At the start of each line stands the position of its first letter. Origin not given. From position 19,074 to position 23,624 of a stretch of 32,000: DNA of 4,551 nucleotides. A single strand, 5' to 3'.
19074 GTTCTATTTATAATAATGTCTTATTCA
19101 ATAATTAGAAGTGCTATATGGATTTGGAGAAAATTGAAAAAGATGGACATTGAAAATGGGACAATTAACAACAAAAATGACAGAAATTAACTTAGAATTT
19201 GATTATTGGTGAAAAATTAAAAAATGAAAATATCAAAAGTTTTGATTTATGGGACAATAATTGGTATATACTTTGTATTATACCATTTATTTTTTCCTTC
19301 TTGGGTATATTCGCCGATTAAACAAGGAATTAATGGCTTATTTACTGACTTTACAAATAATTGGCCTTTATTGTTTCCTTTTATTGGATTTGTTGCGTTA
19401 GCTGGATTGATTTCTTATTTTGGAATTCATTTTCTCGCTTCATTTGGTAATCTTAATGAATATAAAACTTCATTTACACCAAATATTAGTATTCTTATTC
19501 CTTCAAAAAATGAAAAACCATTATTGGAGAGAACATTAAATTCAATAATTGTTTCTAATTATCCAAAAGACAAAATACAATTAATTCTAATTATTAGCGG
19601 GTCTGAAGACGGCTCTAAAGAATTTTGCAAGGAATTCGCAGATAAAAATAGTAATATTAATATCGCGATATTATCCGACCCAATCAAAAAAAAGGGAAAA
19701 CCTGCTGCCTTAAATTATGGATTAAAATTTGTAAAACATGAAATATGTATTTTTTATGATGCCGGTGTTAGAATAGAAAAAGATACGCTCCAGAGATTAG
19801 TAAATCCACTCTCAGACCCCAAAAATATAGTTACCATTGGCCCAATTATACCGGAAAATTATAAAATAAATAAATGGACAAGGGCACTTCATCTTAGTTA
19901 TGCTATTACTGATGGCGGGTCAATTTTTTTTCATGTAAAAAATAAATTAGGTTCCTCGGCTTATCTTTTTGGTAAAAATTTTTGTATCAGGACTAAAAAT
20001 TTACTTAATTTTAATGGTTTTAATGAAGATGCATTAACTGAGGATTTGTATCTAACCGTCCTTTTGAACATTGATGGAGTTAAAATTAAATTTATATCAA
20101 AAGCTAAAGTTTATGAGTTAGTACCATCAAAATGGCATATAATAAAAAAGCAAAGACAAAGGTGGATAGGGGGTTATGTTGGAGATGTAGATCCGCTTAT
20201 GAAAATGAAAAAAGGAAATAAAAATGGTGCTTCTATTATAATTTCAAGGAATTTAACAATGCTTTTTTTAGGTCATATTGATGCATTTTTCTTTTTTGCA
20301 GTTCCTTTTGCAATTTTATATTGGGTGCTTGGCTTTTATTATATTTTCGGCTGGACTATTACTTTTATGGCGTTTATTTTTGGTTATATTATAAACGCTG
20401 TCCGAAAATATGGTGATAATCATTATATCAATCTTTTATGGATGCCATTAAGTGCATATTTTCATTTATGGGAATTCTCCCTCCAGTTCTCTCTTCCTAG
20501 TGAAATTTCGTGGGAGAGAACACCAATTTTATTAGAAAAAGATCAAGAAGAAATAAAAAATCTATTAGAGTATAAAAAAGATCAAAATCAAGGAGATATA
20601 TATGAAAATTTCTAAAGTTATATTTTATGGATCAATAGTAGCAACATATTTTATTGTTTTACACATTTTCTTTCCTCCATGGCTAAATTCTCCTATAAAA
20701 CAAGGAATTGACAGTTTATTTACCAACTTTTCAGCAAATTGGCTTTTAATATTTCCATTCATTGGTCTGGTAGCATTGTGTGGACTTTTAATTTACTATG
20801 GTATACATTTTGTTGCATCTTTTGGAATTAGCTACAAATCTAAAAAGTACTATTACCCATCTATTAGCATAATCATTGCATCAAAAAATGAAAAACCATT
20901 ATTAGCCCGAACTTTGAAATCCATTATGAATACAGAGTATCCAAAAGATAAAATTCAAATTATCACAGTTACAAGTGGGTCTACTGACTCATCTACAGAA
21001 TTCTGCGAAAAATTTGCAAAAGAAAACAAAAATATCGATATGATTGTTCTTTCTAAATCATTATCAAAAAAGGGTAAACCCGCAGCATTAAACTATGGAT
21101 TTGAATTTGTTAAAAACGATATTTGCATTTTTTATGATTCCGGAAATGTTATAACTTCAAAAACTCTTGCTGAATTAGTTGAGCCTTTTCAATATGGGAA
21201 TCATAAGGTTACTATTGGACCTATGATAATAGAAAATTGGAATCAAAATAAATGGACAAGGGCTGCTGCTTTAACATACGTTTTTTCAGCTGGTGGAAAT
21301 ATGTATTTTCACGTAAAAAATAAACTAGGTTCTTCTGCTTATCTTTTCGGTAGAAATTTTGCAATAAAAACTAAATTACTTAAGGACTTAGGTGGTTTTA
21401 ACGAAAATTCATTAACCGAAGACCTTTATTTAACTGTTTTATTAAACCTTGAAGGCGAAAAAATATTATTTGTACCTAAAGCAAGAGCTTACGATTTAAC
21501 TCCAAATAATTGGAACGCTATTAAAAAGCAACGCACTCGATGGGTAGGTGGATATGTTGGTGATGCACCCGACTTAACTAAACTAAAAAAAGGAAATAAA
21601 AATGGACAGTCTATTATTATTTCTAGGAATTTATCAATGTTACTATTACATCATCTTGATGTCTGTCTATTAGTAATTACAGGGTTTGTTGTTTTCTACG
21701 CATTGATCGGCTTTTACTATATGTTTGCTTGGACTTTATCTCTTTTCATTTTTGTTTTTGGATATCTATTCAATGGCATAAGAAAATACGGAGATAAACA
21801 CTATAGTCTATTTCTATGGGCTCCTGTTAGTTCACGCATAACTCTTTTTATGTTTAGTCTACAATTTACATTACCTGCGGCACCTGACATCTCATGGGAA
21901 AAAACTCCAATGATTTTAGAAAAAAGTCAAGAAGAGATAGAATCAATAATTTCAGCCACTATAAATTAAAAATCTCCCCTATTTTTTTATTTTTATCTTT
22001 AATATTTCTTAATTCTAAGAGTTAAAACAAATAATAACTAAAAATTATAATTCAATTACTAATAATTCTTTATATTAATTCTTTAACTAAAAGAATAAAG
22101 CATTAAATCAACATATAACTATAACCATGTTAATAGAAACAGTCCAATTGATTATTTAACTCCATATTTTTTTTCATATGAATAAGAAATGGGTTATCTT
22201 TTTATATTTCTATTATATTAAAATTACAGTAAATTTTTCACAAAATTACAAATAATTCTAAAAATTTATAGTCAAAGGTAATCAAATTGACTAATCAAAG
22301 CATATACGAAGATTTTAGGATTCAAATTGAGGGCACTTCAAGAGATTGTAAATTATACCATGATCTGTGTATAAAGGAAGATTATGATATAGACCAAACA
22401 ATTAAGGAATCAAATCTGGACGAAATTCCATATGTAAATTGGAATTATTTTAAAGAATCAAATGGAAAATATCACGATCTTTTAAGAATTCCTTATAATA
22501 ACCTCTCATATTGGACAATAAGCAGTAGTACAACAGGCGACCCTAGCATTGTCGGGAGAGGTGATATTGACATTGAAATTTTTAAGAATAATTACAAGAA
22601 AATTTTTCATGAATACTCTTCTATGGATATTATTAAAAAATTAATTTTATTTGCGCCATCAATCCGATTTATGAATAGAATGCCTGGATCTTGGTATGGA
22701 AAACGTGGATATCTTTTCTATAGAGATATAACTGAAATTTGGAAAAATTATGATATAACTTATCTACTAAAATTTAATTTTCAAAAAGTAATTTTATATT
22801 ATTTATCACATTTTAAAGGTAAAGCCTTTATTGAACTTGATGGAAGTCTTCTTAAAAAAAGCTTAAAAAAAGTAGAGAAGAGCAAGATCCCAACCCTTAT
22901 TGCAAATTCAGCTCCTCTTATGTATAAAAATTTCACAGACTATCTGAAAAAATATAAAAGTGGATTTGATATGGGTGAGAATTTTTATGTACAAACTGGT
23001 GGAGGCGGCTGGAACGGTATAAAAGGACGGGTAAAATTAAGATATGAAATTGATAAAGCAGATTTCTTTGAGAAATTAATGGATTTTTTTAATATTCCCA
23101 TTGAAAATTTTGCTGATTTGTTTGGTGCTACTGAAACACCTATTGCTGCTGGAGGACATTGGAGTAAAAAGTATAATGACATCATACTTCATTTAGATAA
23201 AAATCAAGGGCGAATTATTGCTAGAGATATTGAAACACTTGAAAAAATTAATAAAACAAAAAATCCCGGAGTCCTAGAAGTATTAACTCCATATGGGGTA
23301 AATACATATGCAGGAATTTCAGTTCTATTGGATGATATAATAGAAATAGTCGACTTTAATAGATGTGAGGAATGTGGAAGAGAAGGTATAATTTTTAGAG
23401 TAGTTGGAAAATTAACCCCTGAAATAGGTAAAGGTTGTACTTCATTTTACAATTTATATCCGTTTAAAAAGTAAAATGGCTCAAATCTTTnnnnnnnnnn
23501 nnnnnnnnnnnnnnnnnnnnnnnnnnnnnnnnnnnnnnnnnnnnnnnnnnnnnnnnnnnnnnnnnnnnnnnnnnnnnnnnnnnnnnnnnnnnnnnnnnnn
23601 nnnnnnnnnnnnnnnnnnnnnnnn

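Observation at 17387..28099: Candidate undescribed glycolipid/glycan acylation and export system: CDP-alcohol transferase, two processive GT2s, LuxE-like ligase, a third GT2 and a MacB/LolCDE-type ABC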

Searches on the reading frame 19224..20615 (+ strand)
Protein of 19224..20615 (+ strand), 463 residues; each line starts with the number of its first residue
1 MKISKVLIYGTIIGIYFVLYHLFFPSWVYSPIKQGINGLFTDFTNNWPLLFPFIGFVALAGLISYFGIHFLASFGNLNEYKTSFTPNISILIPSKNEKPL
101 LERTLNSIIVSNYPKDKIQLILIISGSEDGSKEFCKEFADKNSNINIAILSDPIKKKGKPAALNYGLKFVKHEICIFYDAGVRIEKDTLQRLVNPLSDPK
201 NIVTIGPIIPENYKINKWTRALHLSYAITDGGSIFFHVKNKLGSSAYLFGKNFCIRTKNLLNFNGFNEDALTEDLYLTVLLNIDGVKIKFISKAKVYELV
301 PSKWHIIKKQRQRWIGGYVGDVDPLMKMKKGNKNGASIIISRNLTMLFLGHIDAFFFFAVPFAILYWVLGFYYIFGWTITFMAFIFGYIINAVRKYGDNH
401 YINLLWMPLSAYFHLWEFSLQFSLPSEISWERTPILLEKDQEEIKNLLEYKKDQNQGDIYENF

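Call 3: search_protein_families(library=pfam, proteins=[window:19224-20615:+], max_evalue=0.01)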
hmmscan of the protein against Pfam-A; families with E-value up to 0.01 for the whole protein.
window:19224-20615:+ (463 aa): 6 families
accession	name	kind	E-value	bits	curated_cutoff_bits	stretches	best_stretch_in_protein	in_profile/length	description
PF13641.12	Glyco_tranf_2_3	-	5.7e-24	85.8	27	1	86-317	1-230/230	Glycosyltransferase like family 2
PF00535.33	Glycos_transf_2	-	9.2e-24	84.7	23.3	1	89-259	1-157/168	Glycosyl transferase family 2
PF13632.12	Glyco_trans_2_3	-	1.3e-19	71.3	27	1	178-389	5-197/198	Glycosyl transferase family group 2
PF03142.21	Chitin_synth_2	-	1e-09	38.1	27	1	270-366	324-415/527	Chitin synthase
PF13506.12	Glyco_transf_21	-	2e-08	34.4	21.7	1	157-314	16-172/174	Glycosyl transferase family 21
PF10111.15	Glyco_tranf_2_2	-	0.0013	18.7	27.3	1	92-269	4-184/276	Glycosyltransferase like family 2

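Call 5: search_protein_families(library=ncbifam, proteins=[window:19224-20615:+], max_evalue=0.001)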
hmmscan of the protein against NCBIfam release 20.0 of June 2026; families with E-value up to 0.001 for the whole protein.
window:19224-20615:+ (463 aa): 19 families
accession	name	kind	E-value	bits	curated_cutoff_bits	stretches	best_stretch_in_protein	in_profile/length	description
TIGR03937.1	PgaC_IcaA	equivalog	4.7e-21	75.2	422.3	1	43-330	4-279/407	poly-beta-1,6-N-acetyl-D-glucosamine synthase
TIGR03111.1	glyc2_xrt_Gpos1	hypoth_equivalog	8.3e-17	61.1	363.95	1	60-394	24-360/439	TIGR03111 family XrtG-associated glycosyltransferase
TIGR03965.1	mycofact_glyco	equivalog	1.7e-15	56.8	280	1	83-296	72-278/467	mycofactocin biosynthesis glycosyltransferase MftF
NF041875.1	EPS_EpsD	equivalog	2.7e-14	53.3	370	1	88-299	1-207/325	exopolysaccharide biosynthesis glycosyltransferase EpsD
TIGR03030.1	CelA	equivalog_domain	5.5e-13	47.8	699.1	1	82-393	127-450/714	UDP-forming cellulose synthase catalytic subunit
NF008558.0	PRK11498.1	equivalog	3.2e-10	38.6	992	1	82-392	269-573/872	UDP-forming cellulose synthase catalytic subunit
TIGR03472.1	HpnI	equivalog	7.5e-10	38.2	310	1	77-289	32-243/373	bacteriohopanetetrol glucosamine biosynthesis glycosyltransferase HpnI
TIGR04242.1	nodulat_NodC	equivalog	3.9e-09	36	550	1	80-329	42-295/395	chitooligosaccharide synthase NodC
TIGR03469.1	HpnB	hypoth_equivalog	2.2e-08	33.5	379.25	1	83-196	41-160/386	hopene-associated glycosyltransferase HpnB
NF038299.1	EPS_HpsN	equivalog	1.8e-07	30.5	425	1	86-215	1-125/317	hormogonium polysaccharide biosynthesis glycosyltransferase HpsN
NF050050.1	ProtGlycPglI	equivalog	3.7e-07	29.8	500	1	86-217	2-129/306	GalNAc(5)-diNAcBac-PP-undecaprenol beta-1,3-glucosyltransferase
NF007482.0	PRK10073.1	equivalog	8.9e-07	28.2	423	1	84-194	4-108/334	glycosyltransferase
NF041865.1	EpsU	equivalog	2e-06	27.1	700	1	87-319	40-266/394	exopolysaccharide biosynthesis GT2 family glycosyltransferase EpsU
NF047683.1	TeichurnBiosyTuaG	equivalog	1.3e-05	25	400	1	84-195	4-110/252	teichuronic acid biosynthesis protein TuaG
TIGR04283.1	glyco_like_mftF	equivalog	1.3e-05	24.9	182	1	88-203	1-104/221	TIGR04283 family arsenosugar biosynthesis glycosyltransferase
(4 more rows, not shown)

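Call 21: search_solved_structures(query=window:19224-20615:+, max_evalue=0.001)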
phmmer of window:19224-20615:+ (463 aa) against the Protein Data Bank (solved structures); distinct sequences matched with E-value up to 0.001: 13.
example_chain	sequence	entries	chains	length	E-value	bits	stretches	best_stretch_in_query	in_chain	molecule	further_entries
6yv7_B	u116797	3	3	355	4.9e-15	58.5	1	83-200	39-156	Glycosyl transferase, family 2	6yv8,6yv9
6yv7_A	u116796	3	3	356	4.9e-15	58.5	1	83-200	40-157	Glycosyl transferase, family 2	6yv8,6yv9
7lby_A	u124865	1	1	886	4.4e-09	38.9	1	83-393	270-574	Cellulose synthase catalytic subunit [UDP-forming]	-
9b8v_E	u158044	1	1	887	4.4e-09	38.9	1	83-393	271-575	Cellulose synthase catalytic subunit [UDP-forming]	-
9fmv_A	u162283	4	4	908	4.6e-09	38.8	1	83-393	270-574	Cellulose synthase catalytic subunit [UDP-forming]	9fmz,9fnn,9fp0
26qs_A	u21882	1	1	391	1.7e-07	33.6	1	78-208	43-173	Ceramide glucosyltransferase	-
26qf_A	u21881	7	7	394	1.7e-07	33.6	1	78-208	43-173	Ceramide glucosyltransferase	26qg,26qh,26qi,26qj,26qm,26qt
5hea_A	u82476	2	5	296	3.7e-06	29.2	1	88-201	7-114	Putative glycosyltransferase (GalT1)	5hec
6p61_A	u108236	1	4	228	1.3e-05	27.4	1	84-194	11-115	Glycosyltransferase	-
8vh7_A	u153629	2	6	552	9.5e-05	24.6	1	81-204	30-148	Heparosan synthase B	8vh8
8viw_A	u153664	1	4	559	9.7e-05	24.6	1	81-204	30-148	Heparosan synthase B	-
5tze_C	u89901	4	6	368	0.00014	24.1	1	88-191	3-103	Glycosyl transferase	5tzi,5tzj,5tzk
5tz8_A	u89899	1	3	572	0.00027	23.1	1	88-191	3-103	Glycosyl transferase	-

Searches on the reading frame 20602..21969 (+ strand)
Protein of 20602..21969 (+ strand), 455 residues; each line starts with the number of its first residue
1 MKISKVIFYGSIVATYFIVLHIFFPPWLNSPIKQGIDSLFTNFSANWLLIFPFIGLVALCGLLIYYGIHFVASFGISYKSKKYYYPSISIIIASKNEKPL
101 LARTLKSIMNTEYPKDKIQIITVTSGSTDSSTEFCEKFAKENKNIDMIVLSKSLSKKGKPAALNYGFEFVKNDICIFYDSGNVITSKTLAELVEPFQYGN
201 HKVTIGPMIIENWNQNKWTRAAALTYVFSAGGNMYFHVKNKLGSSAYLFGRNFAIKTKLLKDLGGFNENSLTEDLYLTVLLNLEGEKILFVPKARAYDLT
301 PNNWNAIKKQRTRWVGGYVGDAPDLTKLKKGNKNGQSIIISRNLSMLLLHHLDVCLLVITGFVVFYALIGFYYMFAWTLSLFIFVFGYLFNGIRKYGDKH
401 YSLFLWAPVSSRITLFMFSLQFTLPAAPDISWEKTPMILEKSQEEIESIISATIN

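Call 3: search_protein_families(library=pfam, proteins=[window:20602-21969:+], max_evalue=0.01)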
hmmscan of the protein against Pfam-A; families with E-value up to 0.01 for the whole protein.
window:20602-21969:+ (455 aa): 6 families
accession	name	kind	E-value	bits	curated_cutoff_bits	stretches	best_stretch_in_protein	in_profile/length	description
PF13641.12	Glyco_tranf_2_3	-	4.1e-31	109.2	27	1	86-317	1-230/230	Glycosyltransferase like family 2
PF00535.33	Glycos_transf_2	-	2.3e-23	83.4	23.3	1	89-263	1-167/168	Glycosyl transferase family 2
PF13632.12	Glyco_trans_2_3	-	9e-22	78.3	27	1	177-389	4-197/198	Glycosyl transferase family group 2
PF13506.12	Glyco_transf_21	-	4.1e-06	26.8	21.7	1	154-314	13-172/174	Glycosyl transferase family 21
PF03142.21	Chitin_synth_2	-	1.8e-05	24.1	27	1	270-325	324-381/527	Chitin synthase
PF10111.15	Glyco_tranf_2_2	-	2.6e-05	24.3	27.3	1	90-274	4-192/276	Glycosyltransferase like family 2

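Call 5: search_protein_families(library=ncbifam, proteins=[window:20602-21969:+], max_evalue=0.001)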
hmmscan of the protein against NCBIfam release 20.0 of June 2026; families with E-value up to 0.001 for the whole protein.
window:20602-21969:+ (455 aa): 23 families
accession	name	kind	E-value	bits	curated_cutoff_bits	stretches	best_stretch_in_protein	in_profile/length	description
TIGR03937.1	PgaC_IcaA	equivalog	1.1e-24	87.2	422.3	1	47-319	4-271/407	poly-beta-1,6-N-acetyl-D-glucosamine synthase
NF041875.1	EPS_EpsD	equivalog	1.1e-17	64.4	370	1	88-303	1-211/325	exopolysaccharide biosynthesis glycosyltransferase EpsD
TIGR03111.1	glyc2_xrt_Gpos1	hypoth_equivalog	1.4e-15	57.1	363.95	1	43-390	9-356/439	TIGR03111 family XrtG-associated glycosyltransferase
TIGR03965.1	mycofact_glyco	equivalog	2.7e-15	56.2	280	1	85-295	73-277/467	mycofactocin biosynthesis glycosyltransferase MftF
TIGR03030.1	CelA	equivalog_domain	3.3e-13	48.6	699.1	1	79-391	124-448/714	UDP-forming cellulose synthase catalytic subunit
TIGR04242.1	nodulat_NodC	equivalog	2.2e-11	43.3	550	1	82-350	44-317/395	chitooligosaccharide synthase NodC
NF041865.1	EpsU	equivalog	1.5e-10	40.7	700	1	87-349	40-298/394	exopolysaccharide biosynthesis GT2 family glycosyltransferase EpsU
NF050050.1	ProtGlycPglI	equivalog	1.6e-09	37.6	500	1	86-294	2-196/306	GalNAc(5)-diNAcBac-PP-undecaprenol beta-1,3-glucosyltransferase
TIGR03469.1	HpnB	hypoth_equivalog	2.2e-09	36.8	379.25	1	53-283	6-248/386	hopene-associated glycosyltransferase HpnB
NF008558.0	PRK11498.1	equivalog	5.1e-09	34.6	992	1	81-389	268-570/872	UDP-forming cellulose synthase catalytic subunit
TIGR03472.1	HpnI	equivalog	1.2e-08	34.2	310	1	75-315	30-269/373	bacteriohopanetetrol glucosamine biosynthesis glycosyltransferase HpnI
NF007482.0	PRK10073.1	equivalog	7.4e-08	31.8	423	1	86-194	6-108/334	glycosyltransferase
NF047588.1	GlcsyltransPgfSStrep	equivalog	4.6e-07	29.3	500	1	88-203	3-117/308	glycosyltransferase PgfS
NF038299.1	EPS_HpsN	equivalog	8.9e-07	28.2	425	1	86-196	1-106/317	hormogonium polysaccharide biosynthesis glycosyltransferase HpsN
TIGR04283.1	glyco_like_mftF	equivalog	2.9e-06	27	182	1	88-285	1-173/221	TIGR04283 family arsenosugar biosynthesis glycosyltransferase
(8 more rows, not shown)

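Call 53: find_homologous_proteins(query=window:20602-21969:+, max_evalue=1e-10)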
Query window:20602-21969:+ (455 aa): 156 proteins with E <= 1e-10 among 6324 candidates; the best 120 are listed. Only proteins of 250 to 797 residues were searched: fused or split forms outside these lengths cannot appear, so this answer is no evidence that the protein stands alone or is whole; find_related_loci, which searches DNA, has no such limit.
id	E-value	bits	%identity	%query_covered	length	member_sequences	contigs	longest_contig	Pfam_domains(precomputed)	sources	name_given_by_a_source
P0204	0.0e+0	1026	100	100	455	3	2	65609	PF13632.13,PF13506.14,PF13641.13,PF03142.22,PF00535.33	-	-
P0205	1.7e-202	691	66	99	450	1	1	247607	PF13632.13,PF13506.14,PF13641.13,PF03142.22,PF00535.33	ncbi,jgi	ncbi:MAG: glycosyltransferase [Candidatus Helarchaeota archaeon]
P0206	5.0e-188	644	64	98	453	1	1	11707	PF13632.13,PF13506.14,PF13641.13,PF03142.22,PF00535.33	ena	-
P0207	1.1e-185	636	62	99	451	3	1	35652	PF13632.13,PF10111.15,PF13506.14,PF13641.13,PF03142.22,PF00535.33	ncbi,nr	ncbi:MAG: glycosyltransferase family 2 protein [Promethearchaeota archaeon]|nr:MAG: glycosyltransfer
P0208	1.5e-178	612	60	100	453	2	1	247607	PF13632.13,PF13506.14,PF13641.13,PF03142.22,PF00535.33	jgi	-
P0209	6.1e-177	607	59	100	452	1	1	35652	PF13632.13,PF13506.14,PF13641.13,PF03142.22,PF00535.33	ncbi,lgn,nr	ncbi:MAG: glycosyltransferase family 2 protein [Promethearchaeota archaeon]|nr:MAG: glycosyltransfer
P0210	5.8e-175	600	59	99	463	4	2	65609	PF13632.13,PF13506.14,PF13641.13,PF03142.22,PF00535.33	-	-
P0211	1.6e-172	592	58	100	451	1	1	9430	PF13632.13,PF13506.14,PF13641.13,PF03142.22,PF00535.33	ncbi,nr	ncbi:MAG: glycosyltransferase [Candidatus Lokiarchaeota archaeon]|nr:glycosyltransferase [Candidatus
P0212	3.6e-159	548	56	97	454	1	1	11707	PF13632.13,PF13506.14,PF13641.13,PF03142.22,PF00535.33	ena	-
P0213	6.2e-159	548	55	98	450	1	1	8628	PF13632.13,PF10111.15,PF13506.14,PF13641.13,PF03142.22,PF00535.33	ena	-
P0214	2.3e-158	546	54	99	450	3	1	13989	PF13632.13,PF10111.15,PF13506.14,PF13641.13,PF03142.22,PF00535.33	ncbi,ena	-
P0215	8.6e-158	544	53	99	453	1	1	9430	PF13632.13,PF10111.15,PF13506.14,PF13641.13,PF03142.22,PF00535.33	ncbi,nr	ncbi:MAG: glycosyltransferase [Candidatus Lokiarchaeota archaeon]|nr:glycosyltransferase [Candidatus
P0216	1.2e-157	543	54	99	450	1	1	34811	PF13632.13,PF10111.15,PF13506.14,PF13641.13,PF03142.22,PF00535.33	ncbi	-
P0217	3.8e-157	542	53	99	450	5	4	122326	PF13632.13,PF13506.14,PF13641.13,PF03142.22,PF00535.33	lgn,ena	-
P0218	8.4e-157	541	53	98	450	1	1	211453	PF13632.13,PF10111.15,PF13506.14,PF13641.13,PF03142.22,PF00535.33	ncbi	ncbi:MAG: glycosyltransferase [Promethearchaeota archaeon]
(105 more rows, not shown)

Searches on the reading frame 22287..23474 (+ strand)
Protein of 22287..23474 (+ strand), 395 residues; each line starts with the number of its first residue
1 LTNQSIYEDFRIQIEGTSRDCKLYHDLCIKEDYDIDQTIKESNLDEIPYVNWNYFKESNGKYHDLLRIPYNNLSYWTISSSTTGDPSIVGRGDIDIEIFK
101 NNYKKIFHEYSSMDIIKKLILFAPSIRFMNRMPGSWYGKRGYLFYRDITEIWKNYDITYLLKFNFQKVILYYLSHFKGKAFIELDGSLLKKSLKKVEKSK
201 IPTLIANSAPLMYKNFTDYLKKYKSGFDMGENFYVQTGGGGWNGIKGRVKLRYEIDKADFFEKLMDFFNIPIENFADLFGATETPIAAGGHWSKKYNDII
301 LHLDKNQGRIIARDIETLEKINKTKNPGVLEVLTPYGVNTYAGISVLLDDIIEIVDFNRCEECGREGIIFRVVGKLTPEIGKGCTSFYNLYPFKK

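Call 3: search_protein_families(library=pfam, proteins=[window:22287-23474:+], max_evalue=0.01)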
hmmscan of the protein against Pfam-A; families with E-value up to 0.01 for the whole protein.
window:22287-23474:+ (395 aa): 1 family
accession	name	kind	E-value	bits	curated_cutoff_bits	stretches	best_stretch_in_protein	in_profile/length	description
PF04443.18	LuxE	-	2.3e-16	60.1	24.9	1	19-386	51-384/391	Acyl-protein synthetase, LuxE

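Call 5: search_protein_families(library=ncbifam, proteins=[window:22287-23474:+], max_evalue=0.001)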
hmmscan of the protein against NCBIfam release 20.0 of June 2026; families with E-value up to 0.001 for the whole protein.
window:22287-23474:+ (395 aa): 1 family
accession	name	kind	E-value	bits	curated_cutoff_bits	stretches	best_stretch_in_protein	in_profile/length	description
NF052244.1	LCFA_lig_LuxE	equivalog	6.5e-06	25.4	550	0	189-283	180-268/367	long-chain-fatty-acid--protein ligase LuxE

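Call 22: search_solved_structures(query=window:22287-23474:+, max_evalue=0.01)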
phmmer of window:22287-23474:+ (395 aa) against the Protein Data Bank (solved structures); distinct sequences matched with E-value up to 0.01: 0.

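Call 40: find_homologous_proteins(query=window:22287-23474:+, max_evalue=0.00001)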
Query window:22287-23474:+ (395 aa): 128 proteins with E <= 0.00001 among 4893 candidates; the best 120 are listed. Only proteins of 217 to 692 residues were searched: fused or split forms outside these lengths cannot appear, so this answer is no evidence that the protein stands alone or is whole; find_related_loci, which searches DNA, has no such limit.
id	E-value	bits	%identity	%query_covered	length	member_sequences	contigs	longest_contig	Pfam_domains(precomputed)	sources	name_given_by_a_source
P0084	1.4e-268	909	99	100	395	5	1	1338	PF04443.18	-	-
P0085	1.9e-223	760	80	100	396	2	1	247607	PF04443.18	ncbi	ncbi:MAG: LuxE/PaaK family acyltransferase [Candidatus Helarchaeota archaeon]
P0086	5.2e-214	729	78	100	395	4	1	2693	PF04443.18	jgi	-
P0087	1.4e-209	715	74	100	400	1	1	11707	PF04443.18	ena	-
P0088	7.9e-205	699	74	98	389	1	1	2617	PF04443.18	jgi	-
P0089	4.2e-201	687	71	99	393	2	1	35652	PF04443.18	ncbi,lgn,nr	ncbi:MAG: hypothetical protein EU551_00850 [Promethearchaeota archaeon]|nr:MAG: hypothetical protein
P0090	1.4e-198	679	72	100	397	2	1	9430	PF04443.18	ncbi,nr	ncbi:MAG: hypothetical protein GF329_12400 [Candidatus Lokiarchaeota archaeon]|nr:hypothetical prote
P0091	3.3e-196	671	70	100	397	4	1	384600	PF04443.18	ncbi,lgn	-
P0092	6.2e-195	667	70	100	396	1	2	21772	PF04443.18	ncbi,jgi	ncbi:MAG: LuxE/PaaK family acyltransferase [Candidatus Helarchaeota archaeon]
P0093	2.7e-193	661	70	100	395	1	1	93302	PF04443.18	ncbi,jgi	ncbi:MAG: LuxE/PaaK family acyltransferase [Candidatus Helarchaeota archaeon]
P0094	3.7e-192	657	69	100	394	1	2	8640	PF04443.18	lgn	-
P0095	2.8e-191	654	67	100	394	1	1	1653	PF04443.18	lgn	-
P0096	3.5e-191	654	68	99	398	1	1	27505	-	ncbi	ncbi:MAG: hypothetical protein ACFFCS_05670 [Candidatus Hodarchaeota archaeon]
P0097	4.6e-191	654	67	100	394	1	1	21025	PF04443.18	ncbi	ncbi:MAG: hypothetical protein ACFE8T_09510 [Promethearchaeota archaeon]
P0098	5.4e-191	654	67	100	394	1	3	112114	PF04443.18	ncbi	ncbi:MAG: hypothetical protein ACFFBT_11820 [Promethearchaeota archaeon]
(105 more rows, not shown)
